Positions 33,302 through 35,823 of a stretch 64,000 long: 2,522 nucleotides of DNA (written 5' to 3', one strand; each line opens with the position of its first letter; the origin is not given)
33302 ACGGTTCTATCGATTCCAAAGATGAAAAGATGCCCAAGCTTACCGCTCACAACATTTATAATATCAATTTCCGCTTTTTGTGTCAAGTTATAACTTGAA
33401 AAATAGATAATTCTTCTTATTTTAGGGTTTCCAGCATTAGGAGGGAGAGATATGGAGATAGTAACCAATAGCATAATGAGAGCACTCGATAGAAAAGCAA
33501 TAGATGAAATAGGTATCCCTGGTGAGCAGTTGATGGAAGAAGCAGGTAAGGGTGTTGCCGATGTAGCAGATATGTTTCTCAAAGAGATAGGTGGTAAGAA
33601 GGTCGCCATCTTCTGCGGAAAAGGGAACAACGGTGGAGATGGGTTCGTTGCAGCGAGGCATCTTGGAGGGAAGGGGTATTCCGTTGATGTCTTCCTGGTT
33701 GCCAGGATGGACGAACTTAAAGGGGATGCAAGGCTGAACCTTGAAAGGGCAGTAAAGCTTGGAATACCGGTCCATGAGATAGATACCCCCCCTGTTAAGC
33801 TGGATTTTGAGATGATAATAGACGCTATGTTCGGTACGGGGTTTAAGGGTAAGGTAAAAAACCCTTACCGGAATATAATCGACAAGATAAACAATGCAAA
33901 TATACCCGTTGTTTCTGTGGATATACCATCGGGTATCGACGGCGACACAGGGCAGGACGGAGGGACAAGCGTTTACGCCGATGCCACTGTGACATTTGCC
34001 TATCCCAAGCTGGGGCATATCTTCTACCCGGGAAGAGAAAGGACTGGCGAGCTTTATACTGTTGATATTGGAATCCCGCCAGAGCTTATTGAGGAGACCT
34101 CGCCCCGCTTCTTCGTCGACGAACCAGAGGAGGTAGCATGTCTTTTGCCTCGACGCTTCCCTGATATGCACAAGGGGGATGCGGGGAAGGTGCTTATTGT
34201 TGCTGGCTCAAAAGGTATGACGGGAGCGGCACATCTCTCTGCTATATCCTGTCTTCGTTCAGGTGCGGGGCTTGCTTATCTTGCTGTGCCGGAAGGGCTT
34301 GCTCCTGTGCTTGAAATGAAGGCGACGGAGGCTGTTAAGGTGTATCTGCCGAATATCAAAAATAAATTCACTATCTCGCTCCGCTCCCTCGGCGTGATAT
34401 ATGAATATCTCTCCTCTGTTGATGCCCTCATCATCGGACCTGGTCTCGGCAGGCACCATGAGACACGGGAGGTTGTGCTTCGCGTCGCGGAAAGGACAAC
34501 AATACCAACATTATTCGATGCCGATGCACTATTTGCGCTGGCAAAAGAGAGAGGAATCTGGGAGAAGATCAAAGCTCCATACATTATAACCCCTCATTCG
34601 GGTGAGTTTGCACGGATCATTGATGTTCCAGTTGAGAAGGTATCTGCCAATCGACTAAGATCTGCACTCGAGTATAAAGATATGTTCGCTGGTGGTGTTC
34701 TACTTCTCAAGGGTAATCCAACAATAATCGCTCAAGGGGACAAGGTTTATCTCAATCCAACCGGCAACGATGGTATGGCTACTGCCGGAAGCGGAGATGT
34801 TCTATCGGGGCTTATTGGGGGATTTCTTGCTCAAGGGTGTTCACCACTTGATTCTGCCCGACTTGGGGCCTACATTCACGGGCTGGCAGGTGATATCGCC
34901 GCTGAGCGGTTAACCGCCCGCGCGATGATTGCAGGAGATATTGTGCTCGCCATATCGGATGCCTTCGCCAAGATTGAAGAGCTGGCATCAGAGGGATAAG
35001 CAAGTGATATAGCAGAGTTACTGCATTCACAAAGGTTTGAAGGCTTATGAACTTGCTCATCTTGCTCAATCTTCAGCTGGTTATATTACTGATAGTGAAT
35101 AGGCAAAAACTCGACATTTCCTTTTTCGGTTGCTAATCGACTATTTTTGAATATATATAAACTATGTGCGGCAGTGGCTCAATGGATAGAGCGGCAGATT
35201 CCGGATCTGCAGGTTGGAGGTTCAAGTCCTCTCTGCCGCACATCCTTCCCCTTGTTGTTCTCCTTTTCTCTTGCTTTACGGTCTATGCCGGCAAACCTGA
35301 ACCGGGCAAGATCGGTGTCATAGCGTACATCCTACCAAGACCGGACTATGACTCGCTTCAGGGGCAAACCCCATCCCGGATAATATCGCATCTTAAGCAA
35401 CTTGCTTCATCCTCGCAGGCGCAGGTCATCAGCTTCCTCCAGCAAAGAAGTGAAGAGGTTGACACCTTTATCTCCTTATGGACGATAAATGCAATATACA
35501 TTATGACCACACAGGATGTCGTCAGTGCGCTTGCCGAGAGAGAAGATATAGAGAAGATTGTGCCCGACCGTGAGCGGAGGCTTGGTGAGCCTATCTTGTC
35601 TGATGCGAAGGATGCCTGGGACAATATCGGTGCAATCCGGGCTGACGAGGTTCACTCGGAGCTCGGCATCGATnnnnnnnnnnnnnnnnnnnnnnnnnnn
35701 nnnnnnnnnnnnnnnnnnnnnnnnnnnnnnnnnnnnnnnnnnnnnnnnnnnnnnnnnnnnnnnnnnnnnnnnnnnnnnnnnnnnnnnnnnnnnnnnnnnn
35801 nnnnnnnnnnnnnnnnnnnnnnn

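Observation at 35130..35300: tRNA-Arg(CCG) gene embedded in the 5' end of the S8 protease ORF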

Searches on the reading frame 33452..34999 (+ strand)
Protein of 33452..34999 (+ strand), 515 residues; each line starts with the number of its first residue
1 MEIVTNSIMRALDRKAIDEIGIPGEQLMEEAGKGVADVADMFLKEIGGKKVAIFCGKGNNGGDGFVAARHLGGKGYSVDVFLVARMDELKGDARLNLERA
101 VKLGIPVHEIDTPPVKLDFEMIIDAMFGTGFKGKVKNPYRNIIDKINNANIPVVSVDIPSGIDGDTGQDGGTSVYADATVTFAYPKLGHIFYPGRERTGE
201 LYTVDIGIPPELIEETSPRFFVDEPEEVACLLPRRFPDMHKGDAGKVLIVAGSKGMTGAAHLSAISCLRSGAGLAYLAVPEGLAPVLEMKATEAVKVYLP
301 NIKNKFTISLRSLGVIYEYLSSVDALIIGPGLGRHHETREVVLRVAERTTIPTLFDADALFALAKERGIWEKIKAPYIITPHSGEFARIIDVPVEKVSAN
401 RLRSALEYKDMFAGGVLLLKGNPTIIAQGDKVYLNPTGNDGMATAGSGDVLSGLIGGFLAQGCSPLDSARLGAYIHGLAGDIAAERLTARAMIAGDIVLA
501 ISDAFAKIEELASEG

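Call 8: search_protein_families(library=pfam, proteins=[window:33452-34999:+], max_evalue=0.01)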
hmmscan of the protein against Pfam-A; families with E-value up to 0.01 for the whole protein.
window:33452-34999:+ (515 aa): 2 families
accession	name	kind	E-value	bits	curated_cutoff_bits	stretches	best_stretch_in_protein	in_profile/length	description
PF03853.21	YjeF_N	-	2.2e-52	177.9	24.9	1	25-188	2-169/169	YjeF-related protein N-terminus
PF01256.23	Carb_kinase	-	1.4e-50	172.5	27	1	247-497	1-236/242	NAD(P)H-hydrate dehydratase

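Call 39: find_homologous_proteins(query=window:33452-34999:+, max_evalue=1e-40)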
Query window:33452-34999:+ (515 aa): 7943 proteins with E <= 1e-40 among 8000 candidates; the best 120 are listed.
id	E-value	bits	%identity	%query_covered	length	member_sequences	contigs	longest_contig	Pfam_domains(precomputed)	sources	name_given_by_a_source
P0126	0.0e+0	1123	100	98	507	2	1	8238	PF01256.23,PF03853.22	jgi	-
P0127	2.8e-290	981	85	100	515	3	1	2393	PF01256.23,PF03853.22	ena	-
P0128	6.5e-148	512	50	98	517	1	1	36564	PF01256.23,PF03853.22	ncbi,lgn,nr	ncbi:NAD(P)H-hydrate dehydratase [bacterium]|nr:NAD(P)H-hydrate dehydratase [bacterium]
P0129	5.5e-147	509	48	98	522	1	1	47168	PF01256.23,PF03853.22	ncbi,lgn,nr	ncbi:NAD(P)H-hydrate dehydratase [bacterium]|nr:NAD(P)H-hydrate dehydratase [bacterium]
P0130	6.9e-147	508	48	100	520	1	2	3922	PF01256.23,PF03853.22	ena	-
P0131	1.4e-146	507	50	99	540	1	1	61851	PF01256.23,PF03853.22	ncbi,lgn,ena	-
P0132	2.6e-145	503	48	99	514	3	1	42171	PF01256.23,PF03853.22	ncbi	-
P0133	4.9e-145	502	47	99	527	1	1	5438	PF01256.23,PF03853.22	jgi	jgi:ADP-dependent NAD(P)H-hydrate dehydratase / NAD(P)H-hydrate epimerase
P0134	1.2e-143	498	48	99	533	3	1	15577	PF01256.23,PF03853.22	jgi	jgi:hydroxyethylthiazole kinase-like uncharacterized protein yjeF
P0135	3.4e-143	496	48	97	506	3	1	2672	PF01256.23,PF03853.22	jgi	-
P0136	3.1e-142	493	47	99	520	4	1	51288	PF01256.23,PF02110.21,PF03853.22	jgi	-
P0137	3.6e-142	493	47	99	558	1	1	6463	PF01256.23,PF02110.21,PF03853.22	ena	-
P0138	4.2e-141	489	47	99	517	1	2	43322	PF01256.23,PF03853.22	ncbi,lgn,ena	-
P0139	4.6e-141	489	50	100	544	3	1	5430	PF01256.23,PF03853.22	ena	-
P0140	8.1e-141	488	47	99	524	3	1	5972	PF01256.23,PF03853.22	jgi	jgi:hydroxyethylthiazole kinase-like uncharacterized protein yjeF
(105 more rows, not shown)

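Call 40: find_encoding_contigs(protein=P0128, flank=5000, max_places=2)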
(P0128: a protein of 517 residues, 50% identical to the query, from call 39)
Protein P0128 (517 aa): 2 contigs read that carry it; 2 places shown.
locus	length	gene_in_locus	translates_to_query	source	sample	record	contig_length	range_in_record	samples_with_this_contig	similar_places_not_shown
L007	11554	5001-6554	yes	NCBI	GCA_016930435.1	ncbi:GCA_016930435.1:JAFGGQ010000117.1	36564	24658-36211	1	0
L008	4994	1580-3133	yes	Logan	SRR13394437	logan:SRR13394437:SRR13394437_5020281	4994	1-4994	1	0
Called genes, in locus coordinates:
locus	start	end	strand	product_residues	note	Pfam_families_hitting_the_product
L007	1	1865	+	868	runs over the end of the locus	PF19864:Radical_SAM_N2, PF04055:Radical_SAM, PF10105:DUF2344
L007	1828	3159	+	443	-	PF01029:NusB, PF22458:RsmF-B_ferredox, PF01189:Methyltr_RsmB-F, PF13847:Methyltransf_31 (weak)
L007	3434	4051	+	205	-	PF01135:PCMT, PF00398:RrnaAD, PF13847:Methyltransf_31 (weak)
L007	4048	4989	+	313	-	-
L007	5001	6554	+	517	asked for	PF03853:YjeF_N, PF01256:Carb_kinase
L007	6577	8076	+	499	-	PF18962:Por_Secre_tail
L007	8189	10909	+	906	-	PF02739:5_3_exonuc_N, PF01367:5_3_exonuc, PF01612:DNA_pol_A_exo1, PF22619:DNA_polI_exo1, PF00476:DNA_pol_A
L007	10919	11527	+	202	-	PF01725:Ham1p_like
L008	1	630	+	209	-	?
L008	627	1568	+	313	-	-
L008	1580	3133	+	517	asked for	PF03853:YjeF_N, PF01256:Carb_kinase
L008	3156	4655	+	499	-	PF18962:Por_Secre_tail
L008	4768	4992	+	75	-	?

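Call 41: find_encoding_contigs(protein=P0131, flank=5000, max_places=2)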
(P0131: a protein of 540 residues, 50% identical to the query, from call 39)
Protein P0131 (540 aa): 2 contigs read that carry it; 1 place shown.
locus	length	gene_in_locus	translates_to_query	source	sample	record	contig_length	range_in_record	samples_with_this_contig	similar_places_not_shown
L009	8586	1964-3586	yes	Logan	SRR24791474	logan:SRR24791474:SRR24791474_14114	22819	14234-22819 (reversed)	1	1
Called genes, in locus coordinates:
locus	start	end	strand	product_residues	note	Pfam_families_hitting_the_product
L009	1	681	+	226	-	?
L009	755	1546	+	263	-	PF12128:DUF3584 (weak), PF24481:CT398_CC, PF02591:Zn_ribbon_9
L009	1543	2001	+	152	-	PF00075:RNase_H, PF13456:RVT_3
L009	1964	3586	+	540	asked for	PF03853:YjeF_N, PF01256:Carb_kinase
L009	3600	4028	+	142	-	-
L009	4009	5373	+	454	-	PF00150:Cellulase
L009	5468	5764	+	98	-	PF12732:YtxH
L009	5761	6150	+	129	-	PF06103:DUF948 (weak)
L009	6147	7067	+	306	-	PF01820:Dala_Dala_lig_N, PF01071:GARS_A (weak), PF02786:CPSase_L_D2, PF02222:ATP-grasp (weak), PF07478:Dala_Dala_lig_C, PF13535:ATP-grasp_4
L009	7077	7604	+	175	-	PF00436:SSB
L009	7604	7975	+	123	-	PF00825:Ribonuclease_P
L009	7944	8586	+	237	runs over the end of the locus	PF00834:Ribul_P_3_epim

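Call 42: find_encoding_contigs(protein=P0129, flank=5000, max_places=2)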
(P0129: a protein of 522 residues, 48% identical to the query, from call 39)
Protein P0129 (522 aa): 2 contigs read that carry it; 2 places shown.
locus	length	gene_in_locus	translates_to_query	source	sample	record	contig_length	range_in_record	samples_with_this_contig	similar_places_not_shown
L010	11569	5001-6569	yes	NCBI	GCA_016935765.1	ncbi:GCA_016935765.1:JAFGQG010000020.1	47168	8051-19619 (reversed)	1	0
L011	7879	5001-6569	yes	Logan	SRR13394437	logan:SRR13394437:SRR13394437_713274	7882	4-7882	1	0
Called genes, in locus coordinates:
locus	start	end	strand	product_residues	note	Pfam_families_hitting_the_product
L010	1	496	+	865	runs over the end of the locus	PF19864:Radical_SAM_N2, PF04055:Radical_SAM, PF10105:DUF2344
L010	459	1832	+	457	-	PF01029:NusB, PF22458:RsmF-B_ferredox, PF01189:Methyltr_RsmB-F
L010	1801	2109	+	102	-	PF03992:ABM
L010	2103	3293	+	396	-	PF00465:Fe-ADH, PF13685:Fe-ADH_2 (weak), PF25137:ADH_Fe_C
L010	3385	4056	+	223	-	PF01135:PCMT, PF00398:RrnaAD (weak), PF13847:Methyltransf_31 (weak)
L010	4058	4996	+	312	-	-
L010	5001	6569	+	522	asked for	PF03853:YjeF_N, PF01256:Carb_kinase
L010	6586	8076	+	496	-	PF18962:Por_Secre_tail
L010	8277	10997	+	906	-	PF02739:5_3_exonuc_N, PF01367:5_3_exonuc, PF01612:DNA_pol_A_exo1, PF22619:DNA_polI_exo1, PF00476:DNA_pol_A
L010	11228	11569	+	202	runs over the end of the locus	PF01725:Ham1p_like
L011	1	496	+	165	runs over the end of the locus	?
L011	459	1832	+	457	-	PF01029:NusB, PF22458:RsmF-B_ferredox, PF01189:Methyltr_RsmB-F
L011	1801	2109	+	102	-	PF03992:ABM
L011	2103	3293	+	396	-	PF00465:Fe-ADH, PF13685:Fe-ADH_2 (weak), PF25137:ADH_Fe_C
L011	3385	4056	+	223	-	PF01135:PCMT, PF00398:RrnaAD (weak), PF13847:Methyltransf_31 (weak)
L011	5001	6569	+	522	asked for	PF03853:YjeF_N, PF01256:Carb_kinase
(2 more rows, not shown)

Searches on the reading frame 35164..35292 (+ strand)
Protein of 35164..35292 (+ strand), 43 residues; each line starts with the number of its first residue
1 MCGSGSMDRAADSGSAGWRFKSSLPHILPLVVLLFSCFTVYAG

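Call 51: find_homologous_proteins(query=window:35164-35292:+, max_evalue=10)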
Query seq(43 aa): no candidate shares three 5-residue words with the query. No homologue found.
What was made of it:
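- Tried and rejected: The 43-aa query returned nothing, not even the known positives (call 51), so it is uninformative.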

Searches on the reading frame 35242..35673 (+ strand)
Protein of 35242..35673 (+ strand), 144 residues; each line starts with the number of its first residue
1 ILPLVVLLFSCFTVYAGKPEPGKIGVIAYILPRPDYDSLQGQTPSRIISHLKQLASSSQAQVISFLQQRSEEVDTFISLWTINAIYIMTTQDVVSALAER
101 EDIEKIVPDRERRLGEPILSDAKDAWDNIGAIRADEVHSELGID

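Call 18: find_related_loci(query=A1, collection=genome_contigs, flank=6000)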
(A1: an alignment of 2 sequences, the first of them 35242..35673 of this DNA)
Query A1 (144 aa) in genome_contigs; peptide patterns used: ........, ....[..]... (x = any residue, [..] = any of these).
41 stretches matched a pattern; 1 encode a relative of the query (tblastn E <= 1e-3); 1 distinct loci.
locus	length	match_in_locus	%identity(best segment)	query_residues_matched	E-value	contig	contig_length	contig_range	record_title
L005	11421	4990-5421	78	1-144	4e-72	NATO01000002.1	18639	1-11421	MAG: candidate division Zixibacteria bacterium 4484_93 ex4484_93_scaffold_864, whole genome shotgun sequence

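Call 28: find_related_loci(query=A1, collection=metagenome_contigs, flank=3000)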
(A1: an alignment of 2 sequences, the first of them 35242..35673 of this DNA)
Query A1 (144 aa) in metagenome_contigs; peptide patterns used: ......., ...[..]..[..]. (x = any residue, [..] = any of these).
600 stretches matched a pattern (row limit reached: there are more); 1 encode a relative of the query (tblastn E <= 1e-3); 1 distinct loci.
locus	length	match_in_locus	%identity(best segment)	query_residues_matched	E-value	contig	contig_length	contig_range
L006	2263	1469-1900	78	1-144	1e-74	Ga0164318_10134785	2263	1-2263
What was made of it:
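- Tried and rejected: The genome_contigs scan found one locus (L005, call 18) and the metagenome_contigs scan one (L006, call 28).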

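Call 35: search_protein_families(library=pfam, proteins=[window:35242-35673:+], max_evalue=10)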
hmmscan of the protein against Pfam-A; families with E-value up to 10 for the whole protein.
window:35242-35673:+ (144 aa): 2 families
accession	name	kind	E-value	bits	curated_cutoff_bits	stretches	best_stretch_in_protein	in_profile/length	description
PF09404.15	C12orf66_like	-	0.14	11.2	22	1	44-126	106-182/439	KICSTOR complex C12orf66 like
PF05922.21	Inhibitor_I9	-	0.15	13.2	21.2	1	67-114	36-81/82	Peptidase inhibitor I9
